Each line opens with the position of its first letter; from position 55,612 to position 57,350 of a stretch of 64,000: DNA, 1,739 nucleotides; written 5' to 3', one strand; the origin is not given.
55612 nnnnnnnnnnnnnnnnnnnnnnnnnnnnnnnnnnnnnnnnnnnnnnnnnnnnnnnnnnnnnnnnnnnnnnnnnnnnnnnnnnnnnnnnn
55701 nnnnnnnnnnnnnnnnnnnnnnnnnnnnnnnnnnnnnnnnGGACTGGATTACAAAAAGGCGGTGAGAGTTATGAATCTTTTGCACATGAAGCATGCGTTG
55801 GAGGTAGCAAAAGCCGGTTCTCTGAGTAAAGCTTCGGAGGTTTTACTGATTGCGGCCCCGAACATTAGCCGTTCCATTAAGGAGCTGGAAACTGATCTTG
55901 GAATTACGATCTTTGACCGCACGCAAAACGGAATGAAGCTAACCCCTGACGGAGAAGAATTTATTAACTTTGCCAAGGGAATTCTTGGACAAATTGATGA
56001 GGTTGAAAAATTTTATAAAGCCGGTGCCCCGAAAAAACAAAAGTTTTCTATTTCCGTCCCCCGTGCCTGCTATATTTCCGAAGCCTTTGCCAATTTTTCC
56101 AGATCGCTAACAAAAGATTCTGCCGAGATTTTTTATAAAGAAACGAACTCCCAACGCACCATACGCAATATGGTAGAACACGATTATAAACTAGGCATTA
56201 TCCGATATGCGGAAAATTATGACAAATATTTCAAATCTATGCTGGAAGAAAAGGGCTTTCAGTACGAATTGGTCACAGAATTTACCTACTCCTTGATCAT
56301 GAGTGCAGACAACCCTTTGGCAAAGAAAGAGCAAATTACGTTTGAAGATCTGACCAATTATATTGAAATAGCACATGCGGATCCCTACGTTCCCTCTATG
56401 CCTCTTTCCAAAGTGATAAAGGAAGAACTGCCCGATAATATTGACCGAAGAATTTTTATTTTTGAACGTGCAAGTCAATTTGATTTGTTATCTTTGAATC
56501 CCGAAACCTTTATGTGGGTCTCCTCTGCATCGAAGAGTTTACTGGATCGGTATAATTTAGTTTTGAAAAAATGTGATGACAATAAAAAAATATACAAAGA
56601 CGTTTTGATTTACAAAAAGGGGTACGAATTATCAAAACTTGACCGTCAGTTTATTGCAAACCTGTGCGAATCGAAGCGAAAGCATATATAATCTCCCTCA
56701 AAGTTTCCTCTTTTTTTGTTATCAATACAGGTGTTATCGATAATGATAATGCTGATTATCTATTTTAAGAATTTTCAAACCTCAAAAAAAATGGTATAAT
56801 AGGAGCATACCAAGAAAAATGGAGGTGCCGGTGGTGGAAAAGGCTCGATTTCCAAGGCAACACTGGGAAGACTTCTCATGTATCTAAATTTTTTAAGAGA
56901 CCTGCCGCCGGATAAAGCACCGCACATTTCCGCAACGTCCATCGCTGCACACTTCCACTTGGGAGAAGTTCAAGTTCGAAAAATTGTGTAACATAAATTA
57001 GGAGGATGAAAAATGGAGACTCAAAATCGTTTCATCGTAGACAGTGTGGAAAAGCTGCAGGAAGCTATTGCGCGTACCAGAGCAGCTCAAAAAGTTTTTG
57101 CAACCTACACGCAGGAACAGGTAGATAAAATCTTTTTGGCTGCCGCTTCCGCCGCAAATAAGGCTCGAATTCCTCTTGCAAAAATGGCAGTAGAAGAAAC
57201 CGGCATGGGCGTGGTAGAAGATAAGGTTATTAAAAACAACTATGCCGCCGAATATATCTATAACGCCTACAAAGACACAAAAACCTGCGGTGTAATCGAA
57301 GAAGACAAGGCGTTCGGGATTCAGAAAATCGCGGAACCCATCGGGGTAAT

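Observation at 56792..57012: Decayed rex gene fused to the adhE leader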

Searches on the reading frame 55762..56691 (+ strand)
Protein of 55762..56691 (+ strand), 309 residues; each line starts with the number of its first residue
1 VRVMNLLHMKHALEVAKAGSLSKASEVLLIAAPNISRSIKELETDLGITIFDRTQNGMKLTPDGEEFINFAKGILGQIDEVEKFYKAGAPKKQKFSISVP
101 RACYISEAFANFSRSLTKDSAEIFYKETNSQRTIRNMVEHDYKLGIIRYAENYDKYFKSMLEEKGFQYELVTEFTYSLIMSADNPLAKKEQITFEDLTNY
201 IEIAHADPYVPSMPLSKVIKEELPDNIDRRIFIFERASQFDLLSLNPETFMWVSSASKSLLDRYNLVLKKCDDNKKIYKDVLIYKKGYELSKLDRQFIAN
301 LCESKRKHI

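Call 4: search_protein_families(library=pfam, proteins=[window:55762-56691:+], max_evalue=1)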
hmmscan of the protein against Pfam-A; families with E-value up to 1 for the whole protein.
window:55762-56691:+ (309 aa): 2 families
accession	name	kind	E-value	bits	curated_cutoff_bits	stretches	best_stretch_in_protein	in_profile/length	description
PF00126.33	HTH_1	-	2.1e-15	56.8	26.6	1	8-65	3-60/60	Bacterial regulatory helix-turn-helix protein, lysR family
PF03466.25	LysR_substrate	-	0.00086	19.2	28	1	127-200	41-104/209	LysR substrate binding domain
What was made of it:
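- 55762..56691 (+): LysR-family regulator gene, the conserved upstream neighbour of the locus (context). Pfam HTH_1, E 2e-15, plus a weak LysR_substrate match (call 4).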

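Call 19: find_encoding_contigs(protein=window:55762-56691:+, flank=8000)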
Protein window:55762-56691:+ (309 aa): no gene with exactly this product is on record in the collection.

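Call 32: find_related_loci(query=window:55762-56691:+, collection=metagenome_contigs, flank=3000)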
Query window:55762-56691:+ (309 aa) in metagenome_contigs; peptide patterns used: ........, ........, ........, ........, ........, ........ (x = any residue, [..] = any of these).
210 stretches matched a pattern; 141 encode a relative of the query (tblastn E <= 1e-3); the best 80 are kept; 80 distinct loci.
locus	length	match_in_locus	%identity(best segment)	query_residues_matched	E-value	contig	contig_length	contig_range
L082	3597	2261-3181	91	3-309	0e+0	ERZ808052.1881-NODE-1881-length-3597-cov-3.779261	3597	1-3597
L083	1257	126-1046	91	3-309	0e+0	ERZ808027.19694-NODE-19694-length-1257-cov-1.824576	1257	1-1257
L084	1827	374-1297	89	2-309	0e+0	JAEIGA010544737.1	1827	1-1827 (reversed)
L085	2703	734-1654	87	3-309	0e+0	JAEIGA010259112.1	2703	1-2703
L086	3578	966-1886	86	3-309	0e+0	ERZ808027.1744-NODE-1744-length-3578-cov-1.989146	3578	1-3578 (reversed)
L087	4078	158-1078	86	3-309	0e+0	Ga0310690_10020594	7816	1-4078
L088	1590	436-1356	86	3-309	0e+0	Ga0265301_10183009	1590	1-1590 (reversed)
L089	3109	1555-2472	85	4-309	0e+0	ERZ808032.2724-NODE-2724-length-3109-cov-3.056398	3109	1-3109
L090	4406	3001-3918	85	4-309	0e+0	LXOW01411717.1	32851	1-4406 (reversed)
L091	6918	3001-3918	84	4-309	2e-179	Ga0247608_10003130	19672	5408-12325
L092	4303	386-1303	84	4-309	0e+0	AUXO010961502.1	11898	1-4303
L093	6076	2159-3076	83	4-309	2e-178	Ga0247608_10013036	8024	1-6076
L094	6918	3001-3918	84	4-309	1e-179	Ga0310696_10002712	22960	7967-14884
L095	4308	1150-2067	83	4-309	0e+0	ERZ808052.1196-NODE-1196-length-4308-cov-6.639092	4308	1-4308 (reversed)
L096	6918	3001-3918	83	4-309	2e-177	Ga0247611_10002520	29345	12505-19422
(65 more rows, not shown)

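Call 45: search_protein_families(library=ncbifam, proteins=[window:55762-56691:+], max_evalue=0.001)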
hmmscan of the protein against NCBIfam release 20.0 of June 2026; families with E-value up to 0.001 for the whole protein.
window:55762-56691:+ (309 aa): 47 families (the best 25 are shown)
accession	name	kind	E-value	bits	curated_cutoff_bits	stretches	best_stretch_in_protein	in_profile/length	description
NF047520.1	trans_act_CidR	equivalog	2.1e-20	73.1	415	1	4-203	1-192/292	cidABC operon transcriptional activator CidR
NF047354.1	trans_reg_GltC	equivalog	4.1e-18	65.9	300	1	4-200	1-191/290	glutamate biosynthesis transcriptional regulator GltC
TIGR02424.1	TF_pcaQ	equivalog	1.4e-17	63.6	303.8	1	5-96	4-96/300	pca operon transcription factor PcaQ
NF040786.1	LysR_Sec_metab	equivalog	1.4e-16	60.4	250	1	4-147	1-146/298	selenium metabolism-associated LysR family transcriptional regulator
TIGR03339.1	phn_lysR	subfamily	4.9e-16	58.8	341.1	1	13-200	6-182/279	aminoethylphosphonate catabolism associated LysR family transcriptional regulator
NF007385.0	PRK09906.1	equivalog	7.2e-15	54.9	356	1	4-220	1-206/296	DNA-binding transcriptional regulator HcaR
NF045775.1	acetoin_reg_AlsR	exception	2.1e-14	53.7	430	1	4-201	1-190/290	acetoin biosynthesis transcriptional regulator AlsR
NF009327.0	PRK12684.1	subfamily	5.1e-13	48.9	402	1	4-211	1-203/313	CysB family HTH-type transcriptional regulator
NF053705.1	TransRegGltCGpos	equivalog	5.2e-13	48.9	350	1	4-102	1-100/300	glutamate biosynthesis transcriptional regulator GltC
NF009326.0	PRK12681.1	equivalog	5.7e-13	49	436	1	4-203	1-195/324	HTH-type transcriptional regulator CysB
NF047711.1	PutUtilRegPtrR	equivalog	7.4e-13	48.2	400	1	4-114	1-113/283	putrescine utilization regulator PtrR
NF058504.1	TransRegCcpCBac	equivalog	9e-13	48.3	400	1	15-164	12-163/287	transcriptional regulator CcpC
NF040888.1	trans_reg_YafC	equivalog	9.8e-13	47.6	470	1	10-83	9-82/293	DNA-binding transcriptional regulator YafC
NF007501.0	PRK10094.1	equivalog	2.9e-12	46.4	372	1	9-196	7-189/308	HTH-type transcriptional activator AllS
NF041036.1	decaheme_TF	subfamily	3.4e-12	46.5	210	1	4-302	1-293/301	multiheme cytochrome-associated LysR family transcriptional regulator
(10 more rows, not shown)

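Call 51: find_homologous_proteins(query=window:55762-56691:+, max_evalue=1e-100)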
Query window:55762-56691:+ (309 aa): 7388 proteins with E <= 1e-100 among 8000 candidates; the best 120 are listed.
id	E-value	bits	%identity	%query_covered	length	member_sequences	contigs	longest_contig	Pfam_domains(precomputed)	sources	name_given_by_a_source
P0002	2.4e-197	672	100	99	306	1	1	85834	PF00126.34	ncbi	-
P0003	1.1e-186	637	94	99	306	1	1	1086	PF00126.34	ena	-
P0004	1.8e-186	636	93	99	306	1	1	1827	PF00126.34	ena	-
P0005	1.6e-185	633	93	99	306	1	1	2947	PF00126.34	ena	-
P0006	4.2e-185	632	93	99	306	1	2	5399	PF00126.34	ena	-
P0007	5.7e-185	631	93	99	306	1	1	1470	PF00126.34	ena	-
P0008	3.3e-183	625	92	99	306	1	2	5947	PF00126.34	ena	-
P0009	8.8e-183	624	92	99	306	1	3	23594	PF00126.34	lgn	-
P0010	1.4e-182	623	91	99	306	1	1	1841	PF00126.34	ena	-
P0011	2.2e-182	623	91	99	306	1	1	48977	PF00126.34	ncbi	-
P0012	2.2e-182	623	91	99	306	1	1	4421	PF00126.34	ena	-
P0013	3.3e-182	622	92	99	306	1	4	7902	PF00126.34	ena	-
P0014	3.9e-182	622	92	99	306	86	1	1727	PF00126.34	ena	-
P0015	6.1e-182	621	91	99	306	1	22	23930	PF00126.34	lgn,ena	-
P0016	6.1e-182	621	91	99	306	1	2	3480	PF00126.34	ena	-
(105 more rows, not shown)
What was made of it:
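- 55762..56691 (+): The identical protein P0002 is on an NCBI contig of 85.8 kb (call 51).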

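Call 52: find_encoding_contigs(protein=P0002, flank=4000)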
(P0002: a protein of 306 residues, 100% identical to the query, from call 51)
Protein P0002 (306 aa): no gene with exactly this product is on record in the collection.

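Call 53: find_encoding_contigs(protein=P0006, flank=4000)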
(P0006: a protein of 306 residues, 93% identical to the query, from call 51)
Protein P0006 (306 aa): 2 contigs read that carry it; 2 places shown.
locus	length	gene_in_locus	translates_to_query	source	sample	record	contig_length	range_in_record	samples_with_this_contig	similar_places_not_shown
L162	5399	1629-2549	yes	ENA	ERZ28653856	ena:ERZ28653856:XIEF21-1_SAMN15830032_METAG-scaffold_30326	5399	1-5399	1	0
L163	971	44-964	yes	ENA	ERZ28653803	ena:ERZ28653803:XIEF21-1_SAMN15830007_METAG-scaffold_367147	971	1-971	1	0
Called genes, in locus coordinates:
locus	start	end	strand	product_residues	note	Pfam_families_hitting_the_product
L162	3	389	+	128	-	?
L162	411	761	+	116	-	-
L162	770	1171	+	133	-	PF01163:RIO1 (faint), PF01636:APH, PF19974:TCAD9 (weak)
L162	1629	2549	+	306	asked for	PF00126:HTH_1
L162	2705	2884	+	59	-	-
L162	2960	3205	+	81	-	-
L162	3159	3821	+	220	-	-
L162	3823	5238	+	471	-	PF14691:Fer4_20, PF01266:DAO (faint), PF01946:Thi4 (weak), PF03807:F420_oxidored (faint), PF07992:Pyr_redox_2, PF13450:NAD_binding_8, PF01262:AlaDh_PNT_C (weak), PF00070:Pyr_redox (weak), +2 more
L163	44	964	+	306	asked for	PF00126:HTH_1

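Call 54: find_encoding_contigs(protein=P0005, flank=4000)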
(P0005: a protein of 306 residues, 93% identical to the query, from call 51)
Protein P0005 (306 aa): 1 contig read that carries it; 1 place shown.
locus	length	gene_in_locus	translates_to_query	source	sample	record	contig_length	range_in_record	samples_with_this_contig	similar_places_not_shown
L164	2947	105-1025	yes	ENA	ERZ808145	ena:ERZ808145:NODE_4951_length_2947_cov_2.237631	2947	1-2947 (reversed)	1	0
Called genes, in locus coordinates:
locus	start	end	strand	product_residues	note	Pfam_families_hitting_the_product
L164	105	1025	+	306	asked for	PF00126:HTH_1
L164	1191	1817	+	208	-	PF06971:Put_DNA-bind_N, PF02629:CoA_binding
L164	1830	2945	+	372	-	?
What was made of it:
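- On Rex redox-sensing repressor (functional gene): The intact neighbour L164 has PF06971 plus PF02629 (call 54).
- The closest intact relative is L164: LysR 93% identical, with the order lysR-rex-adhE (call 54).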

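Call 58: find_encoding_contigs(protein=P0004, flank=4000)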
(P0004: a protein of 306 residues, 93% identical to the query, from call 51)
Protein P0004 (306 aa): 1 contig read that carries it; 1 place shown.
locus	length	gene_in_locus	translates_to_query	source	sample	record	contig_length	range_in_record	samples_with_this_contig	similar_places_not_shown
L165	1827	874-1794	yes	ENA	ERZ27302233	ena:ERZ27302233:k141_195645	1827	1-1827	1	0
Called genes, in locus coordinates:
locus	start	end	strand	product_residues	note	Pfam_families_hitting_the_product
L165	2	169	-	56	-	?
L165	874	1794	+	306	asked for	PF00126:HTH_1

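Call 59: find_encoding_contigs(protein=P0008, flank=4000)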
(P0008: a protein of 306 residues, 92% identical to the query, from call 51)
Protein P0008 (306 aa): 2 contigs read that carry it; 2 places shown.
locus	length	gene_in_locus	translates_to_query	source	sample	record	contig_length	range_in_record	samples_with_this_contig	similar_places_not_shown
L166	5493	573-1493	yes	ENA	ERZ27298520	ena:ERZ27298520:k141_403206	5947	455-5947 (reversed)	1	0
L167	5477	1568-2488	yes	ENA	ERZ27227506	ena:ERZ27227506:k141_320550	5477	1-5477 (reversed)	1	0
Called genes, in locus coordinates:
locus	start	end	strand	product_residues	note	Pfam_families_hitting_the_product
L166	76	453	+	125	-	PF14198:TnpV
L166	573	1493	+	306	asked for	PF00126:HTH_1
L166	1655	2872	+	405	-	PF00465:Fe-ADH, PF13685:Fe-ADH_2 (weak), PF25137:ADH_Fe_C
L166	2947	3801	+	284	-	PF10418:DHODB_Fe-S_bind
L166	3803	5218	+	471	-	PF14691:Fer4_20, PF13738:Pyr_redox_3 (faint), PF01262:AlaDh_PNT_C (faint), PF01266:DAO (faint), PF01946:Thi4 (weak), PF07992:Pyr_redox_2, PF13450:NAD_binding_8, PF00070:Pyr_redox (weak), +2 more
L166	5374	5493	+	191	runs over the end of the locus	?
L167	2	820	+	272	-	?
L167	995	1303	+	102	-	PF20648:DUF6809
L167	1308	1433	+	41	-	-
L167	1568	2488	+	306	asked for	PF00126:HTH_1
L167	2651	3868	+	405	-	PF00465:Fe-ADH, PF13685:Fe-ADH_2, PF25137:ADH_Fe_C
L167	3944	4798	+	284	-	PF10418:DHODB_Fe-S_bind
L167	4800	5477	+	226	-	?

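Call 60: find_encoding_contigs(protein=P0003, flank=4000)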
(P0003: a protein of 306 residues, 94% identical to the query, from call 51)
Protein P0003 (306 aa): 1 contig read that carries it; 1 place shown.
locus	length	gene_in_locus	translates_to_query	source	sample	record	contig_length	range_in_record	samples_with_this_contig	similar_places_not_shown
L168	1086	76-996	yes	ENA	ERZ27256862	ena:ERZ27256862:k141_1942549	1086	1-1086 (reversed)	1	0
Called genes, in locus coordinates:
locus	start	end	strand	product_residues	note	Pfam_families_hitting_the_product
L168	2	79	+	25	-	?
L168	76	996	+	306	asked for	PF00126:HTH_1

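Call 64: list_cluster_members(proteins=[P0002])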
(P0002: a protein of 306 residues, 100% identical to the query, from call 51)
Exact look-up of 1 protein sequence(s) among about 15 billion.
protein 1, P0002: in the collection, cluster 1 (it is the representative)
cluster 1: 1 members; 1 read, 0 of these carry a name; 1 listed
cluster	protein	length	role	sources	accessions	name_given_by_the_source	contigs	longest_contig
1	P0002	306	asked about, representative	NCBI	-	-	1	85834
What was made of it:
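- Tried and rejected: The cluster look-up gave no accession (call 64).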

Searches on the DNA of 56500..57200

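Call 40: search_rna_families(source=window, start=56500, end=57200, threshold=evalue, max_evalue=1)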
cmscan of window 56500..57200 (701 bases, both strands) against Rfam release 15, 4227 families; matches with E-value up to 1: 0.
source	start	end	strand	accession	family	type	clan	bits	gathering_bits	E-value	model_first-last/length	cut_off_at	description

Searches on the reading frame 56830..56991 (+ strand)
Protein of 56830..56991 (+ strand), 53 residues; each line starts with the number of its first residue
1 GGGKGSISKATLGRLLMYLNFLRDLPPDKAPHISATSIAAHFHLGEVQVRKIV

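Call 4: search_protein_families(library=pfam, proteins=[window:56830-56991:+], max_evalue=1)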
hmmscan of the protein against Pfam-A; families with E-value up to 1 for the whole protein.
window:56830-56991:+ (53 aa): 1 family
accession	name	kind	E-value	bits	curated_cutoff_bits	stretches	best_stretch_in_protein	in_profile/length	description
PF06971.19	Put_DNA-bind_N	-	2.7e-11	43.8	27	1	7-51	2-46/49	Putative DNA-binding protein N-terminus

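Call 7: find_homologous_proteins(query=window:56830-56991:+, max_evalue=0.001)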
Query window:56830-56991:+ (53 aa): 1 proteins with E <= 0.001 among 1 candidates.
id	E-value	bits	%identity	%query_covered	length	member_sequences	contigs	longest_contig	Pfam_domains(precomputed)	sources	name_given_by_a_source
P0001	2.1e-13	67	77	91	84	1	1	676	PF06971.20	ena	-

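Call 18: find_encoding_contigs(protein=P0001, flank=3000)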
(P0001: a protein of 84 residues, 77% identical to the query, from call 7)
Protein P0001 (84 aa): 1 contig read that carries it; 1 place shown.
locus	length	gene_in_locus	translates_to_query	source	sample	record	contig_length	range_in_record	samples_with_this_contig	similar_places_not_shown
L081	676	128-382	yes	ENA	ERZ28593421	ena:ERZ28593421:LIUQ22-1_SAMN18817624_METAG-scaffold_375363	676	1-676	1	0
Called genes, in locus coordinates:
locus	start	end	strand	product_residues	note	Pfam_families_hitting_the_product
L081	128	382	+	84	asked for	PF06971:Put_DNA-bind_N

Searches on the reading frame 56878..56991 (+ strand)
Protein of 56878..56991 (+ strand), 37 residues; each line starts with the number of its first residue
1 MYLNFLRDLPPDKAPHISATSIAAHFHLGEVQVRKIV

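Call 49: find_encoding_contigs(protein=window:56878-56991:+, flank=4000)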
Protein window:56878-56991:+ (37 aa): no gene with exactly this product is on record in the collection.
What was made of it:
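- No identical or similar short ORF is on record (calls 7, 49).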
